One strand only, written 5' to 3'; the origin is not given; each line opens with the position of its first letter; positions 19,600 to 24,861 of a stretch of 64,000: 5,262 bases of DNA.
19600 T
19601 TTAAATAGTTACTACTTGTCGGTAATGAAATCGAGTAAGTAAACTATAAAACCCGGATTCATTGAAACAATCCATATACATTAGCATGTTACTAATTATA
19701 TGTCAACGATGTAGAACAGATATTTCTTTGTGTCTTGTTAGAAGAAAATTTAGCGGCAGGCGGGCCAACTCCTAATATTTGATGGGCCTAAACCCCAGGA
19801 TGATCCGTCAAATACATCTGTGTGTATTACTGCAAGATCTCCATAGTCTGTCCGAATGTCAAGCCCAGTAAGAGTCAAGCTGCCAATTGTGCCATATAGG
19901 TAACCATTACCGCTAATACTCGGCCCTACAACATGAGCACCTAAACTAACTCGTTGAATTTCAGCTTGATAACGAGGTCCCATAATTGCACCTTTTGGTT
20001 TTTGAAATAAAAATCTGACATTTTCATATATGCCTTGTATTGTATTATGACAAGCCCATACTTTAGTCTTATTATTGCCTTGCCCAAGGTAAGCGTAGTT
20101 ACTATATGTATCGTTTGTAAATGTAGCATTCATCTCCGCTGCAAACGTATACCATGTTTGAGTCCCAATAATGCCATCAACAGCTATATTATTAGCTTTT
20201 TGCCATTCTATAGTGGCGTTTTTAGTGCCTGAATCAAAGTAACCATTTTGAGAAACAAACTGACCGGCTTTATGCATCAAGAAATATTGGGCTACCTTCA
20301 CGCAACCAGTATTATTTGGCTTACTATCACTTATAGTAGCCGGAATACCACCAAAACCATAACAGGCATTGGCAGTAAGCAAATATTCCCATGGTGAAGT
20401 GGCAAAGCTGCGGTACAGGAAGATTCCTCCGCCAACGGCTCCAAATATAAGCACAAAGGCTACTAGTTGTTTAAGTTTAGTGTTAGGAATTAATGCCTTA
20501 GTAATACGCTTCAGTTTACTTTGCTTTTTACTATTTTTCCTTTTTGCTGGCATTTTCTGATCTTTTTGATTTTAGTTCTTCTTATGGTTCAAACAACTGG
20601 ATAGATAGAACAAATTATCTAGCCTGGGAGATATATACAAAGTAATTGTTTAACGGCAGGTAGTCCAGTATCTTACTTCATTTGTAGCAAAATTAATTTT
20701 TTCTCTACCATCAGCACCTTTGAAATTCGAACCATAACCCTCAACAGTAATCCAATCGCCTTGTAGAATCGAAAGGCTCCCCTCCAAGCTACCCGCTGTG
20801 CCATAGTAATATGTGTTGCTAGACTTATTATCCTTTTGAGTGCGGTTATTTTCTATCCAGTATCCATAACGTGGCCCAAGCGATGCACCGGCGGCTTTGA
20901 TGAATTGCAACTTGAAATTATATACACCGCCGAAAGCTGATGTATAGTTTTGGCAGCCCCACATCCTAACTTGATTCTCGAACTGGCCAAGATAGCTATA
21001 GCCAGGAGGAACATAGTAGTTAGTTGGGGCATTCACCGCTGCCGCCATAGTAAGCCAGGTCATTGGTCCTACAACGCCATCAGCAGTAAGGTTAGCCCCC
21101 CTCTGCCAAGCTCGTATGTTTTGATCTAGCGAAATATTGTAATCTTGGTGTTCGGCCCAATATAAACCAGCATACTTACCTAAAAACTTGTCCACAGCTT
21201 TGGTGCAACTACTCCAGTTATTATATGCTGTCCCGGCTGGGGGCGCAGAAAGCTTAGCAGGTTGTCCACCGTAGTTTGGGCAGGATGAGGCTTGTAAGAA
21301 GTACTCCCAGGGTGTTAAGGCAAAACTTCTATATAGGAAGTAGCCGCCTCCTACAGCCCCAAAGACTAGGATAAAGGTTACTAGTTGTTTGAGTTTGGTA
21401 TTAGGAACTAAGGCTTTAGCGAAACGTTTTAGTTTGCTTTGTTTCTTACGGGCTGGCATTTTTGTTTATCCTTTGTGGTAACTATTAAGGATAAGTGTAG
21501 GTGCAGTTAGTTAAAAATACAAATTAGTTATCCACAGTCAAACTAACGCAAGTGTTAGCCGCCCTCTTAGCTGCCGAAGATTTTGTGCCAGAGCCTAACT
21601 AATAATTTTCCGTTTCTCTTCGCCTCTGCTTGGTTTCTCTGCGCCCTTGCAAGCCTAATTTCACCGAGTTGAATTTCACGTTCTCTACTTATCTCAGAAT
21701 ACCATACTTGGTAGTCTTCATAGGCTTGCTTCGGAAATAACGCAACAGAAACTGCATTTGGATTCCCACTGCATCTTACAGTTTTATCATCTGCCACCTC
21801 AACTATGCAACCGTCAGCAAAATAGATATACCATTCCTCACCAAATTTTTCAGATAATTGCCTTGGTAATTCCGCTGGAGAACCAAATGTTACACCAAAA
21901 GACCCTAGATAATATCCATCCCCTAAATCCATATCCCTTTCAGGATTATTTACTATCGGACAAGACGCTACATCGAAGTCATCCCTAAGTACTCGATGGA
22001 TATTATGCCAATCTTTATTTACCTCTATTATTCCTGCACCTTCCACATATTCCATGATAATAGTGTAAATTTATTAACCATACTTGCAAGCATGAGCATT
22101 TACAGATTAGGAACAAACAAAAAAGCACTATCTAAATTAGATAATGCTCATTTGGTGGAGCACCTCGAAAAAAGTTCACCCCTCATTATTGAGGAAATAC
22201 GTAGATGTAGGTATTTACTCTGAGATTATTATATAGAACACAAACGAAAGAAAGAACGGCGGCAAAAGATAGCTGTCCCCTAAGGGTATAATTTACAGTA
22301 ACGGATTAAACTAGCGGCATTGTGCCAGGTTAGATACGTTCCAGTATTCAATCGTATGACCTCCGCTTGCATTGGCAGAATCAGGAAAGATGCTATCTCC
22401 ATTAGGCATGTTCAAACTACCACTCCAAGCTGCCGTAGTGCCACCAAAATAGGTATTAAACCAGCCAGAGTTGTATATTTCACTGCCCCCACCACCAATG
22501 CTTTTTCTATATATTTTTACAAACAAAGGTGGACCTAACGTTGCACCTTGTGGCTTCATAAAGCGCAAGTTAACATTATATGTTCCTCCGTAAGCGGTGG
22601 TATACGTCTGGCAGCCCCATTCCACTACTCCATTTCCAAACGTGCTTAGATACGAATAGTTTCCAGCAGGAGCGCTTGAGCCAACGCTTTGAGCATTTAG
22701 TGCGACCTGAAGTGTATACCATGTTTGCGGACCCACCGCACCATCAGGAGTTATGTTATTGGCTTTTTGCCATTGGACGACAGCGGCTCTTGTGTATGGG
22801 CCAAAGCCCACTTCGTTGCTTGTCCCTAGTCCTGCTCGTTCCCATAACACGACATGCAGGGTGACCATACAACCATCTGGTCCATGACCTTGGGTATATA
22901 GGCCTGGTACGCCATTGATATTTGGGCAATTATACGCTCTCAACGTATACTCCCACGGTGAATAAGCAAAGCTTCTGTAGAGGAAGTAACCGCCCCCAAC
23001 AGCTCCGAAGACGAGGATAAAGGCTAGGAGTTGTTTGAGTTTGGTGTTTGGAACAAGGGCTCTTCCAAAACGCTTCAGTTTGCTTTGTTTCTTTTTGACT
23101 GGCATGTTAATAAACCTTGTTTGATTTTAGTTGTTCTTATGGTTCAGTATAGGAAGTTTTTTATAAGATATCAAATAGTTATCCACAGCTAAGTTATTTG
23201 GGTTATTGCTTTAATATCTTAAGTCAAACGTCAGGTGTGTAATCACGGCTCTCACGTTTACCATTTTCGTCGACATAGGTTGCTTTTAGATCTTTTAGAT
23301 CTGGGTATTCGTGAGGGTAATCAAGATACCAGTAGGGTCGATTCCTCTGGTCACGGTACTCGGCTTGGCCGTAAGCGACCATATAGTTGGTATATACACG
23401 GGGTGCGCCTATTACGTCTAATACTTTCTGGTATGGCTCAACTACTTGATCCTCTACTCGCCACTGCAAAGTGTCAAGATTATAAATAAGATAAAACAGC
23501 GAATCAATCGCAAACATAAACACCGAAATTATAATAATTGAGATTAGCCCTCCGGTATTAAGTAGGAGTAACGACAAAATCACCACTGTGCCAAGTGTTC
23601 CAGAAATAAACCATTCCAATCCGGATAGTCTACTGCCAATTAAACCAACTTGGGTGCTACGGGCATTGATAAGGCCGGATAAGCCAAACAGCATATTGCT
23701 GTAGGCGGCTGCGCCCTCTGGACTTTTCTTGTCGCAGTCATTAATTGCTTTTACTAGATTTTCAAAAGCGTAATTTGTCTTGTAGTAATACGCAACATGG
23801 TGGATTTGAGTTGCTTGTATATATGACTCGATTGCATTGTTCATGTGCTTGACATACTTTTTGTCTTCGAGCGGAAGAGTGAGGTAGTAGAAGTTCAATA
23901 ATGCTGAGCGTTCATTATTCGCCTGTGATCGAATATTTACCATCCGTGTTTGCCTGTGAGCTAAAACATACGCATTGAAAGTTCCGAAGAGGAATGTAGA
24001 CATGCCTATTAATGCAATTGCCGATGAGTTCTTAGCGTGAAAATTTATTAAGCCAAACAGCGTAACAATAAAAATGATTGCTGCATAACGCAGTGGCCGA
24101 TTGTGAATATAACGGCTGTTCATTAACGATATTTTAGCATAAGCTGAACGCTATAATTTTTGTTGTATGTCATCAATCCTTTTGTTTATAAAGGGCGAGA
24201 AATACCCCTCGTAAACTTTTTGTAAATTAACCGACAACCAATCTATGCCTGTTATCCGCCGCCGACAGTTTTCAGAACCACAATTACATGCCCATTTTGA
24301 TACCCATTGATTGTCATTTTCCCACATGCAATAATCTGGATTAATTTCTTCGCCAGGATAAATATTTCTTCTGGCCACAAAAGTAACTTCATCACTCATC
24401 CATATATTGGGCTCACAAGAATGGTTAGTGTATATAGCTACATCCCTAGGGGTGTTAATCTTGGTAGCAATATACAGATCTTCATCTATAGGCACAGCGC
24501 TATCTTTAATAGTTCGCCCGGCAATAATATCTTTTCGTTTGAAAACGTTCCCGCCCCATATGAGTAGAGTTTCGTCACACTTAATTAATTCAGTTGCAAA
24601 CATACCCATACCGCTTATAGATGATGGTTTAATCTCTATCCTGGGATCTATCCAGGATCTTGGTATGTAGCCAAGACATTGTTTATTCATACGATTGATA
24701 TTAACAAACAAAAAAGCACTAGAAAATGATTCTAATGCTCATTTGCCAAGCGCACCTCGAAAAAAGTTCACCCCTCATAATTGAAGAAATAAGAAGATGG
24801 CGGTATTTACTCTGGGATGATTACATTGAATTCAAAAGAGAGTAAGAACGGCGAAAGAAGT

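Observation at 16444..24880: Three-copy intergenic module (Family B) combining terminator hairpins with a decayed small ORF that shows codon-level conservation; two of the three interruptions are TGA where paralogs have TGG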

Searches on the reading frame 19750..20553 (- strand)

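Call 10: search_protein_families(library=pfam, proteins=[window:19750-20553:-], max_evalue=0.01)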
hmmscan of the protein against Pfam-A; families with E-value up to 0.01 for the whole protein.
window:19750-20553:- (267 aa): 1 family
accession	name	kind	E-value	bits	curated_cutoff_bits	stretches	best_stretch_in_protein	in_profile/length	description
PF01471.23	PG_binding_1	-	7.7e-09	36.1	23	1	86-135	6-55/57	Putative peptidoglycan binding domain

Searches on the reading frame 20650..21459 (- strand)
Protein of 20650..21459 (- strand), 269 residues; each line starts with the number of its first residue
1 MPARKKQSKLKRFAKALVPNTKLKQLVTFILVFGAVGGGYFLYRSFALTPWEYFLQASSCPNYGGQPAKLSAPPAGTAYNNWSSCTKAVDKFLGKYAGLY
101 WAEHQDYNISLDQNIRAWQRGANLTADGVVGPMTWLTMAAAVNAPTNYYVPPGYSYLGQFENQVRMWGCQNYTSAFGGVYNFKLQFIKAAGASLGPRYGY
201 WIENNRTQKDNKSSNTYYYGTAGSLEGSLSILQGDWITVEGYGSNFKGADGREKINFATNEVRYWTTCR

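Call 10: search_protein_families(library=pfam, proteins=[window:20650-21459:-], max_evalue=0.01)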
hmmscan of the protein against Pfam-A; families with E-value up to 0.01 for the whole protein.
window:20650-21459:- (269 aa): 1 family
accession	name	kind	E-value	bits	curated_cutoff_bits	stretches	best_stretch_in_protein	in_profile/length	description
PF01471.23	PG_binding_1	-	0.00031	21.3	23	1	110-136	29-55/57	Putative peptidoglycan binding domain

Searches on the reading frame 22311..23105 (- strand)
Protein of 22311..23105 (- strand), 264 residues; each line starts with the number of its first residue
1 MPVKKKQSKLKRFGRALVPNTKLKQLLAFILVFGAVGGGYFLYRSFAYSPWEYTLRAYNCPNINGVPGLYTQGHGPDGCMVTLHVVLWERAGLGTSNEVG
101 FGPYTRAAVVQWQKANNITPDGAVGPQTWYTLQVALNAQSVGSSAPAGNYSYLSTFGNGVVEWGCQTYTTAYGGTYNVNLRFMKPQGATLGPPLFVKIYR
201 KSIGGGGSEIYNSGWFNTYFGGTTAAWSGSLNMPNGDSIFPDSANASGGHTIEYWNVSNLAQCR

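Call 10: search_protein_families(library=pfam, proteins=[window:22311-23105:-], max_evalue=0.01)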
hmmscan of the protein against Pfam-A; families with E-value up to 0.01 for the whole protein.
window:22311-23105:- (264 aa): 1 family
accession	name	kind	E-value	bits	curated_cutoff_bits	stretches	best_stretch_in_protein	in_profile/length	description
PF01471.23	PG_binding_1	-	1.1e-08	35.5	23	1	101-132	26-57/57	Putative peptidoglycan binding domain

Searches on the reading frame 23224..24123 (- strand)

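Call 10: search_protein_families(library=pfam, proteins=[window:23224-24123:-], max_evalue=0.01)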
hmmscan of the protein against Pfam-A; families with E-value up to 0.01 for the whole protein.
window:23224-24123:- (299 aa): 1 family
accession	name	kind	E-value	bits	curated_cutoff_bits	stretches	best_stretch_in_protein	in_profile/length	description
PF14023.12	Bestrophin-like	-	2.7e-10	40.7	32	1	39-217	34-218/232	Bestrophin-like domain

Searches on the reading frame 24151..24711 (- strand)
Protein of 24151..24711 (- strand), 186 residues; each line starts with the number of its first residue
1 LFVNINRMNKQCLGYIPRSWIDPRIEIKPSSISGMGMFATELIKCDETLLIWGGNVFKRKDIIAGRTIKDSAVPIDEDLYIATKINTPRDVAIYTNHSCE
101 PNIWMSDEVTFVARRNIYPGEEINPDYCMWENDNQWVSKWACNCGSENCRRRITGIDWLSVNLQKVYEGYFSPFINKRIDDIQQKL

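Call 10: search_protein_families(library=pfam, proteins=[window:24151-24711:-], max_evalue=0.01)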
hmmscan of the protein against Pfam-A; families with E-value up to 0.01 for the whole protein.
window:24151-24711:- (186 aa): 1 family
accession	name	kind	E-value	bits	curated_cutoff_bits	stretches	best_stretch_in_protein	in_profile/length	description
PF00856.33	SET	-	7.8e-09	36.3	22.4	1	34-127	1-104/105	SET domain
